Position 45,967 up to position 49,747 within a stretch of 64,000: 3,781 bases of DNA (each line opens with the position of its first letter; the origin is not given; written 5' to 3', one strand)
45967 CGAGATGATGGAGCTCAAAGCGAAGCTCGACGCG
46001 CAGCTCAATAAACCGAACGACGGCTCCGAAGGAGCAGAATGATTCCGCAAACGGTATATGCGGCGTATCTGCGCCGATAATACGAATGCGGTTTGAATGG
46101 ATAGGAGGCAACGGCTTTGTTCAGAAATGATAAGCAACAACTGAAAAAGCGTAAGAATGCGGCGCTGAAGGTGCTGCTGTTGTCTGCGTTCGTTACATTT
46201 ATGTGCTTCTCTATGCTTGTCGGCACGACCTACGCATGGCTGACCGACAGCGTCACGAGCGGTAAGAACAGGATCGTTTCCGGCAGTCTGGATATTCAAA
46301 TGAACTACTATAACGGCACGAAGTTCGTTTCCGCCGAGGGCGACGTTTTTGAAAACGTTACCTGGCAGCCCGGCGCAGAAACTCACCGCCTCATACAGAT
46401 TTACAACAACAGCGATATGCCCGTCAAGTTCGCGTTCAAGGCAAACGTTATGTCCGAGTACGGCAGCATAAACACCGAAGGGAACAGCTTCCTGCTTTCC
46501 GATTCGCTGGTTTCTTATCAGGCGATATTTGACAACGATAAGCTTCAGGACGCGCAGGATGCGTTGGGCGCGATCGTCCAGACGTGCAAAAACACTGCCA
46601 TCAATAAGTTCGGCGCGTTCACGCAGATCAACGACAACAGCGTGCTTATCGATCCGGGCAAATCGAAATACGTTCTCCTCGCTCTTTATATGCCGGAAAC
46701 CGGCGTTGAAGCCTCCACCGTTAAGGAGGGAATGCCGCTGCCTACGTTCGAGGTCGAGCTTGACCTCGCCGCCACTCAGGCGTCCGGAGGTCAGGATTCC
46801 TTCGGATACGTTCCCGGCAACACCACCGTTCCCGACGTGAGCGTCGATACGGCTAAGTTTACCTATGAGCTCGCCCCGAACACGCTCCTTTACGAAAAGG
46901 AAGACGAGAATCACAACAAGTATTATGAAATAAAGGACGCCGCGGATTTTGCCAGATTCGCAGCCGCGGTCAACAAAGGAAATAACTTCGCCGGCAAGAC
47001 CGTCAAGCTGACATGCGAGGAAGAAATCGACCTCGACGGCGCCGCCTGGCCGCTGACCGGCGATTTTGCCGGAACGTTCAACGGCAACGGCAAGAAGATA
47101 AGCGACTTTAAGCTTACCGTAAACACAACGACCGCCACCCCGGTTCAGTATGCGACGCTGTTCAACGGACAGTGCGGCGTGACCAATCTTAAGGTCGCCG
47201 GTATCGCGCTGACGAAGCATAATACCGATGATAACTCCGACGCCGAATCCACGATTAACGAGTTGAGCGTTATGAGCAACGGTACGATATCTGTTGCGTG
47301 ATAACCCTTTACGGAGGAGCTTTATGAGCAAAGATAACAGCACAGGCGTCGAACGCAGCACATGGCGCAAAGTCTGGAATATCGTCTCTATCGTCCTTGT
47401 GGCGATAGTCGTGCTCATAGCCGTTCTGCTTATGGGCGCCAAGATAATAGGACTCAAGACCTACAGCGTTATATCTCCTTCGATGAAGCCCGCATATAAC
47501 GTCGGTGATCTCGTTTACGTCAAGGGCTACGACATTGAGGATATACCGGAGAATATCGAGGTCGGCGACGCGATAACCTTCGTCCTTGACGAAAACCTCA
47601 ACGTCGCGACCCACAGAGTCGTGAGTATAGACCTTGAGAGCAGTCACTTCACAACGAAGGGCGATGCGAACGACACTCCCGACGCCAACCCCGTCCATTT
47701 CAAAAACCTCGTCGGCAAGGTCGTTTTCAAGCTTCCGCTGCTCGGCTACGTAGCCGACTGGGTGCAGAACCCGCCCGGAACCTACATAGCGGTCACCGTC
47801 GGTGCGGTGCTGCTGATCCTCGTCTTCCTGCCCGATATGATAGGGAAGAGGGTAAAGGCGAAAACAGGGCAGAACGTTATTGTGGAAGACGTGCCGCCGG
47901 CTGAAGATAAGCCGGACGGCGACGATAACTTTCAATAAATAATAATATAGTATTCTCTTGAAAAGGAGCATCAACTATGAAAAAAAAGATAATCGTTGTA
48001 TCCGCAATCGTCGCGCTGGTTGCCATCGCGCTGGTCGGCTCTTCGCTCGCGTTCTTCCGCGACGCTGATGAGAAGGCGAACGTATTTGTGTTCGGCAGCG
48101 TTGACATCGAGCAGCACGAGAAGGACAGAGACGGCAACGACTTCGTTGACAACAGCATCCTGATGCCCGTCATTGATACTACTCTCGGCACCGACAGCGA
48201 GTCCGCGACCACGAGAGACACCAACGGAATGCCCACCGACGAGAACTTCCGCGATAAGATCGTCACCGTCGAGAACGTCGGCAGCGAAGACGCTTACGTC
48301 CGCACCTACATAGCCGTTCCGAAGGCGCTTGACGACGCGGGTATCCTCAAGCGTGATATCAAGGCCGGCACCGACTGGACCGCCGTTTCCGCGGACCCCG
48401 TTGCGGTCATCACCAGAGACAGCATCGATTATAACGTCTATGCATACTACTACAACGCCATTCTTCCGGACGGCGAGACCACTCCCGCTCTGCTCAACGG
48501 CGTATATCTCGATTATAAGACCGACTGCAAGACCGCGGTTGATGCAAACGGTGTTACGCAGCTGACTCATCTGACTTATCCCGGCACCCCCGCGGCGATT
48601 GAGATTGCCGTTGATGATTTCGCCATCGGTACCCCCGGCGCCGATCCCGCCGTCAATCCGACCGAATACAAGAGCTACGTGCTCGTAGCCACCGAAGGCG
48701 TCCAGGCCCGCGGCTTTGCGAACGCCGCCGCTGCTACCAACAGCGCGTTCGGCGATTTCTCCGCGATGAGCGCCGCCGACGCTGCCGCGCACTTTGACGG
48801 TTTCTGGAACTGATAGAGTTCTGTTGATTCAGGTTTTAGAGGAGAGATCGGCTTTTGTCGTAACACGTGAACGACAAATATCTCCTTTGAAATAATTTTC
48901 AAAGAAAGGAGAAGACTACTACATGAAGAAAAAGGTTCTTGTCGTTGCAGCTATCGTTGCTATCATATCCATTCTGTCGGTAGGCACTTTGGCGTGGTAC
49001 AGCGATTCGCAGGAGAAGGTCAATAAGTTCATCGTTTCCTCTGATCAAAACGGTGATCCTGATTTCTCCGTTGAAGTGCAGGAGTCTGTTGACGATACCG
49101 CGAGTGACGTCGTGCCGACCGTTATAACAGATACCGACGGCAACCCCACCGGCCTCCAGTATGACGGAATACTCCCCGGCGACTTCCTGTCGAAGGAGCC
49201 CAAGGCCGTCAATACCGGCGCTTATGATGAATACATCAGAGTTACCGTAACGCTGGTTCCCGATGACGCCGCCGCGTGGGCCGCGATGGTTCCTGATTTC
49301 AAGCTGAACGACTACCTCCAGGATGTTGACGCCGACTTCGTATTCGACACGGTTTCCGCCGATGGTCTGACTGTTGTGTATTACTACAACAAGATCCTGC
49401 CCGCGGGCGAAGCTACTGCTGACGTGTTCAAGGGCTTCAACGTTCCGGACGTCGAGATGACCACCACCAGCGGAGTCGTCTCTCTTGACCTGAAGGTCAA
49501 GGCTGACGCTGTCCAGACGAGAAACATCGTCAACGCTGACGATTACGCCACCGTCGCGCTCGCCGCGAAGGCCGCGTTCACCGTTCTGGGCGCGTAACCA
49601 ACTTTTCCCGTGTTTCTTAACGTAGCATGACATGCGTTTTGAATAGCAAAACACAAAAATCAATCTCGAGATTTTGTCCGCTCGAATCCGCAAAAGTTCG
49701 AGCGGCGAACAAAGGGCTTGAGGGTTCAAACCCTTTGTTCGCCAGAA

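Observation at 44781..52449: Expanded SipW/TasA-like operon: 2 signal peptidases plus 7 secreted paralogs, arranged like a pilus locus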

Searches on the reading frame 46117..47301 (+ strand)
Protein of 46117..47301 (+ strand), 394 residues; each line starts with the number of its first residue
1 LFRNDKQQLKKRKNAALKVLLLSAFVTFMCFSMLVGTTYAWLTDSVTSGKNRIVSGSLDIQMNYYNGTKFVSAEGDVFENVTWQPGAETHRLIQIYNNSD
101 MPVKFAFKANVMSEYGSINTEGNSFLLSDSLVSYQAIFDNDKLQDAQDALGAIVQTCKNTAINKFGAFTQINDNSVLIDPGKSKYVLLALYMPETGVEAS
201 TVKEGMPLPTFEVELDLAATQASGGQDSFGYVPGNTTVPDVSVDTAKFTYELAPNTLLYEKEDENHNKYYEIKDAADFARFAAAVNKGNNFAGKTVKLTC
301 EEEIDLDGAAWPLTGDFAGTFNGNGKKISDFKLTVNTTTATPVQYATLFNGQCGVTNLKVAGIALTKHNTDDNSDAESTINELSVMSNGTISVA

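Call 3: search_protein_families(library=pfam, proteins=[window:46117-47301:+], max_evalue=0.1)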
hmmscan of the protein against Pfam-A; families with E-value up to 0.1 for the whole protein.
window:46117-47301:+ (394 aa): 1 family
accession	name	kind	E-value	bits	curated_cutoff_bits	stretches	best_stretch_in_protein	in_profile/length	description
PF12389.13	Peptidase_M73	-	0.039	14.2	22.5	0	28-63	14-48/196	Camelysin metallo-endopeptidase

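Call 4: search_protein_families(library=ncbifam, proteins=[window:46117-47301:+], max_evalue=0.1)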
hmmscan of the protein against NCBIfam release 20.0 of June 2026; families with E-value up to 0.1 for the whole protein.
window:46117-47301:+ (394 aa): 2 families
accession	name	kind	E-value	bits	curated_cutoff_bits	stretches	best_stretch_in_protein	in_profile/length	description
TIGR04088.1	cognate_SipW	domain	0.011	15.9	19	1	33-58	10-34/34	SipW-dependent-type signal peptide-containing protein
NF003379.0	PRK04456.1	domain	0.061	12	372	0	35-87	309-358/464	acetyl-CoA decarbonylase/synthase complex subunit beta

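Call 42: find_homologous_proteins(query=window:46117-47298:+)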
Query window:46117-47298:+ (394 aa): 46 proteins with E <= 0.001 among 7677 candidates.
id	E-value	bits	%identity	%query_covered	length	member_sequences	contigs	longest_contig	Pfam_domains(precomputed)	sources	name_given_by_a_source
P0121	2.1e-241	818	94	100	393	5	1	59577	-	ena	-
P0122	2.1e-202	690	81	100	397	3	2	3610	-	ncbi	-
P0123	6.3e-180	616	75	100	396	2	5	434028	-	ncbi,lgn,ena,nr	ncbi:MAG: hypothetical protein J5441_05590 [Clostridia bacterium]|nr:hypothetical protein [Clostridi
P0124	1.5e-164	565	78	85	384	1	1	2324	-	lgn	-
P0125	3.3e-157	541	67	100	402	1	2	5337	-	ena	-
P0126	3.7e-139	482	69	84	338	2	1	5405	-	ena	-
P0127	4.1e-114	399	54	100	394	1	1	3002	-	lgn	-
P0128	2.7e-99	351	52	85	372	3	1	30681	PF12389.14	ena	-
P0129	8.3e-95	336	53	86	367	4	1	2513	-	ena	-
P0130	3.4e-94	334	49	93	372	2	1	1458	PF12389.14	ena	-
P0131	3.7e-92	327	51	85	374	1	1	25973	-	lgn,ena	-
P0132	4.9e-86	307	45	100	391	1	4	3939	-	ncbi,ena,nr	ncbi:MAG: hypothetical protein IKS88_00380 [Clostridia bacterium]|nr:hypothetical protein [Clostridi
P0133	1.6e-84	302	47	100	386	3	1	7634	-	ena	-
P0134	1.2e-81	293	44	100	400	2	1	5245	-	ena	-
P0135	5.9e-70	254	44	89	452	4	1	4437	PF12389.14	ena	-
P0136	1.6e-66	243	42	98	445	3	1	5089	PF12389.14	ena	-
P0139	6.7e-25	106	34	84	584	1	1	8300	PF12389.14,PF07581.18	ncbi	-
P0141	6.4e-20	90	29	65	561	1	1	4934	PF12389.14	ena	-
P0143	2.6e-19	88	30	80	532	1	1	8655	PF13229.13,PF12389.14,PF07581.18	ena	-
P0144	2.9e-19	87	31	55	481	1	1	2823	PF12389.14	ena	-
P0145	4.3e-19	87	31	51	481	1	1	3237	PF12389.14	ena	-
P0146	5.9e-19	86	31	55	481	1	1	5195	PF12389.14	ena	-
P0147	1.0e-18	86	31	55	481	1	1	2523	PF12389.14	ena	-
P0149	1.8e-18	85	31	55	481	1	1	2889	PF12389.14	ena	-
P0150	1.8e-18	85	31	55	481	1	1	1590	PF12389.14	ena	-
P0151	1.8e-18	85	31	55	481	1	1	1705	PF12389.14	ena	-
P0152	1.8e-18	85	31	55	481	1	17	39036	PF12389.14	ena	-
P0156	3.7e-14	71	28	79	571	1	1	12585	PF12389.14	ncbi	-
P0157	4.0e-14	70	41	26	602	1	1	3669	PF12389.14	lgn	-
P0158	1.9e-13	68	29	77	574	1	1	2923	PF12389.14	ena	-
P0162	3.2e-9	54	26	55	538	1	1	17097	PF12389.14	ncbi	-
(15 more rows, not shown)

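Call 58: predict_structure(alignment_id=A5)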
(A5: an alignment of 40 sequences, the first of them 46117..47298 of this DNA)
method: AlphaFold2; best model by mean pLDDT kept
length: 394 residues; sequences in the alignment: 40
mean_pLDDT: 87.5   pTM: 0.75
mean pLDDT of the five models: 87.5, 87.3, 86.7, 86.6, 84.7
residues with pLDDT >= 90: 271; 70-90: 83; 50-70: 21; < 50: 19
segments of 3 or more residues with pLDDT < 50: 37-55
pLDDT, mean of each block of 10 residues (from residue 1): 57 74 81 55 34 54 92 81 91 94 90 94 95 96 96 94 93 86 96 92 93 90 76 79 85 96 95 97 97 98 96 97 98 93 91 97 96 94 96 90
secondary structure, 60 per line:
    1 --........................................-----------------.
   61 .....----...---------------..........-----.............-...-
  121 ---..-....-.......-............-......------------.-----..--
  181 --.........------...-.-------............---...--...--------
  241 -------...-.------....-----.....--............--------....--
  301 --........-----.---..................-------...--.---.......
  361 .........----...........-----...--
elements in order: H3-42 E60-65 E70-72 E88-97 E103-115 E117-119 H127-130 E132-138 H140-151 H153-158 E183-191 E210-221 E225-227 E230-232 E248-250 E259-262 E268-272 H275-286 E295-298 E303-310 E320-337 E345-347 E354-369 E374-384 E390-392

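Call 60: fold_search(model_id=the predicted structure, library=pdb)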
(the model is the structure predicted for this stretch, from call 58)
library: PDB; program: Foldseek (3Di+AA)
matches with E <= 10: 1067; with E <= 0.001: 1
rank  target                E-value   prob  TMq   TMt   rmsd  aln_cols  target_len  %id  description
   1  8aur_A                1.4e-04  1.00  0.26  0.40  11.6       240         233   14  Cryo-EM structure of a TasA fibre (released 2022-11-30)
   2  7ueg_A                1.3e-03  0.95  0.16  0.31  18.8       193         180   13  Cryo-EM of bundling pili from Pyrobaculum calidifontis (released 2022-06-29)
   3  4y2l_A                2.1e-03  0.96  0.19  0.41  11.7       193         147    9  Structure of CFA/I pili major subunit CfaB trimer (released 2016-08-10)
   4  4y2l_D                2.6e-03  0.95  0.19  0.39  11.5       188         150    9  Structure of CFA/I pili major subunit CfaB trimer (released 2016-08-10)
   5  4y2l_B                2.9e-03  0.97  0.20  0.43  11.4       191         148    9  Structure of CFA/I pili major subunit CfaB trimer (released 2016-08-10)
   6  4y2l_F                3.8e-03  0.96  0.19  0.41  11.2       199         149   10  Structure of CFA/I pili major subunit CfaB trimer (released 2016-08-10)
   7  1jv2_A                5.3e-03  0.54  0.15  0.08  19.6       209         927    9  CRYSTAL STRUCTURE OF THE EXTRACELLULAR SEGMENT OF INTEGRIN ALPHAVBETA3 (released 2001-10-17)
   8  6fvi                  6.2e-03  0.97  0.17  0.40   8.8       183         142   10  ASH / PapD-like domain of human CEP192 (PapD-like domain 7) (released 2019-03-20)
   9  1g43                  6.2e-03  0.60  0.13  0.28  17.9       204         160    8  CRYSTAL STRUCTURE OF A FAMILY IIIA CBD FROM CLOSTRIDIUM CELLULOLYTICUM (released 2000-12-01)
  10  6xx1_D                6.5e-03  0.85  0.15  0.35  15.2       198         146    9  The unique CBM3-Clocl_1192 of Hungateiclostridium clariflavum (released 2020-05-06)
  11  4y2n_C                7.3e-03  0.91  0.19  0.39  11.2       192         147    9  Structure of CFA/I pili major subunit CfaB trimer (released 2016-08-10)
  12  6sl4_A                8.6e-03  0.89  0.17  0.37  11.9       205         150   13  The unique CBM-Cthe_0271 of Ruminiclostridium thermocellum (released 2020-03-18)
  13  5fr0                  1.2e-02  0.66  0.13  0.10  10.5       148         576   14  The details of glycolipid glycan hydrolysis by the structural analysis of a family 123 glycoside hydrolase from Clostrid (released 2016-03-30)
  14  5bxg                  1.4e-02  0.54  0.14  0.29  16.4       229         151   12  Crystal structure of an uncharacterized beta-sandwich protein (CD630_09570) from Clostridium difficile 630 at 1.90 A res (released 2015-07-08)
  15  6swh_E                1.4e-02  0.47  0.15  0.29  10.4       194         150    9  Crystal structure of the ternary complex between the type 1 pilus proteins FimC, FimI and FimA from E. coli (released 2020-10-07)
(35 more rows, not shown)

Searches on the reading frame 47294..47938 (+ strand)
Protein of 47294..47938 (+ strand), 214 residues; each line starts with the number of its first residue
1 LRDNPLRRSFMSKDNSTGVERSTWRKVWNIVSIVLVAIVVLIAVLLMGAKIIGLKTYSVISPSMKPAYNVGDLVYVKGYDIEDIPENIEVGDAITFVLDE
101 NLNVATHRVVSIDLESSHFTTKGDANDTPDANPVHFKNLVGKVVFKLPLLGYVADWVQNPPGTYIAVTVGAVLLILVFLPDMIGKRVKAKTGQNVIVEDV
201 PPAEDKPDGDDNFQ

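Call 3: search_protein_families(library=pfam, proteins=[window:47294-47938:+], max_evalue=0.1)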
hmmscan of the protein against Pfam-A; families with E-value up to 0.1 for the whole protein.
window:47294-47938:+ (214 aa): 6 families
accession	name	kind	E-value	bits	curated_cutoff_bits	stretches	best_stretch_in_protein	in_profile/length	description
PF10502.14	Peptidase_S26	-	0.0023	18.3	22.9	1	36-100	5-67/168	Signal peptidase, peptidase S26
PF14340.12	DUF4395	-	0.029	15.1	24.5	0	119-179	56-112/130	Domain of unknown function (DUF4395)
PF13190.11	PDGLE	-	0.044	14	27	0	114-178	29-93/102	PDGLE domain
PF04932.20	Wzy_C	-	0.048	13.9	31.7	0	21-56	33-68/149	O-Antigen ligase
PF23714.1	Rv3627c_N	-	0.056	13.8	27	0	20-50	7-36/58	Carboxypeptidase Rv3627c-like, N-terminal domain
PF01943.22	Polysacc_synt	-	0.083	12.7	28.2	1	17-60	133-175/274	Polysaccharide biosynthesis protein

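Call 4: search_protein_families(library=ncbifam, proteins=[window:47294-47938:+], max_evalue=0.1)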
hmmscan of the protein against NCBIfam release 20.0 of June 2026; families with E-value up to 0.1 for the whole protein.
window:47294-47938:+ (214 aa): 3 families
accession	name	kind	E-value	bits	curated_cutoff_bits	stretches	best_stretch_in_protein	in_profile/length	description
TIGR02228.1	sigpep_I_arch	equivalog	7.4e-27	94.2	51.85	1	26-176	2-152/158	signal peptidase I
NF046067.1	SigPepSipWBacil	equivalog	4.8e-23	81.7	190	1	30-176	7-159/189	signal peptidase I SipW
TIGR02227.1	sigpep_I_bact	equivalog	3.2e-05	23.9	47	1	37-113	3-78/162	signal peptidase I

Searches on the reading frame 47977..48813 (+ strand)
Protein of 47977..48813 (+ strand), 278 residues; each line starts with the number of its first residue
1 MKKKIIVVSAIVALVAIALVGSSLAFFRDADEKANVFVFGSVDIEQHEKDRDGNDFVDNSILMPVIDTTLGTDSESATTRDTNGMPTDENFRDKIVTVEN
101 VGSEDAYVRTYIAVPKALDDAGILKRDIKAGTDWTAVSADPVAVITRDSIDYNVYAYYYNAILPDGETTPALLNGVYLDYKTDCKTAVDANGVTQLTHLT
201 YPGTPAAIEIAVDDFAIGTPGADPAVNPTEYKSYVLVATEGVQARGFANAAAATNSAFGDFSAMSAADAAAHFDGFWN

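Call 3: search_protein_families(library=pfam, proteins=[window:47977-48813:+], max_evalue=0.1)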
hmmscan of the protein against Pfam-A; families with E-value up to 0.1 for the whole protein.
window:47977-48813:+ (278 aa): 2 families
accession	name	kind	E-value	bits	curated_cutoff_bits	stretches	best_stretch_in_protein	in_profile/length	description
PF08887.16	GAD-like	-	0.004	17.5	25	1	225-263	54-92/107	GAD-like domain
PF12389.13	Peptidase_M73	-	0.013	15.8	22.5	1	2-46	3-47/196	Camelysin metallo-endopeptidase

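Call 4: search_protein_families(library=ncbifam, proteins=[window:47977-48813:+], max_evalue=0.1)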
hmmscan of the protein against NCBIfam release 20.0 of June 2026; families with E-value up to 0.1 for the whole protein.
window:47977-48813:+ (278 aa): 1 family
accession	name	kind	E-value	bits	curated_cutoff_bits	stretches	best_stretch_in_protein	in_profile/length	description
TIGR04090.1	exp_by_SipW_IV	subfamily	2.9e-05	23.9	60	1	155-185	143-174/241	BsaA family SipW-dependent biofilm matrix protein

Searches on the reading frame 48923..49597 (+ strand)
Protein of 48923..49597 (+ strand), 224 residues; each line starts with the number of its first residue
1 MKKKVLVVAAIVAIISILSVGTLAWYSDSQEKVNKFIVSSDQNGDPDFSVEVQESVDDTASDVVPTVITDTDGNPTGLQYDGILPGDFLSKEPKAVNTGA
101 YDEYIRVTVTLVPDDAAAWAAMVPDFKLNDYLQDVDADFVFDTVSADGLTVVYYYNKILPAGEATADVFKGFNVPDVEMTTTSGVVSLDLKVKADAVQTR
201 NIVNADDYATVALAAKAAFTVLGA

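Call 3: search_protein_families(library=pfam, proteins=[window:48923-49597:+], max_evalue=0.1)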
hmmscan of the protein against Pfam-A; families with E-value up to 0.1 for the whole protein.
window:48923-49597:+ (224 aa): 2 families
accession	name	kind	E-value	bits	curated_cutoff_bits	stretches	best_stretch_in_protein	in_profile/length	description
PF12389.13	Peptidase_M73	-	0.0018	18.6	22.5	1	2-52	3-55/196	Camelysin metallo-endopeptidase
PF20187.3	DUF6550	-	0.0026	18.4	27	1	3-71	9-74/190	Family of unknown function (DUF6550)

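Call 4: search_protein_families(library=ncbifam, proteins=[window:48923-49597:+], max_evalue=0.1)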
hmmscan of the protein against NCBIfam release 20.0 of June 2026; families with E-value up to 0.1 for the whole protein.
window:48923-49597:+ (224 aa): 2 families
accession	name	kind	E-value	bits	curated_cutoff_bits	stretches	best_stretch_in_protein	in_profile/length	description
TIGR04090.1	exp_by_SipW_IV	subfamily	0.00018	21.3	60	0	2-36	1-33/241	BsaA family SipW-dependent biofilm matrix protein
TIGR04088.1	cognate_SipW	domain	0.00051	20.1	19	1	8-36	1-29/34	SipW-dependent-type signal peptide-containing protein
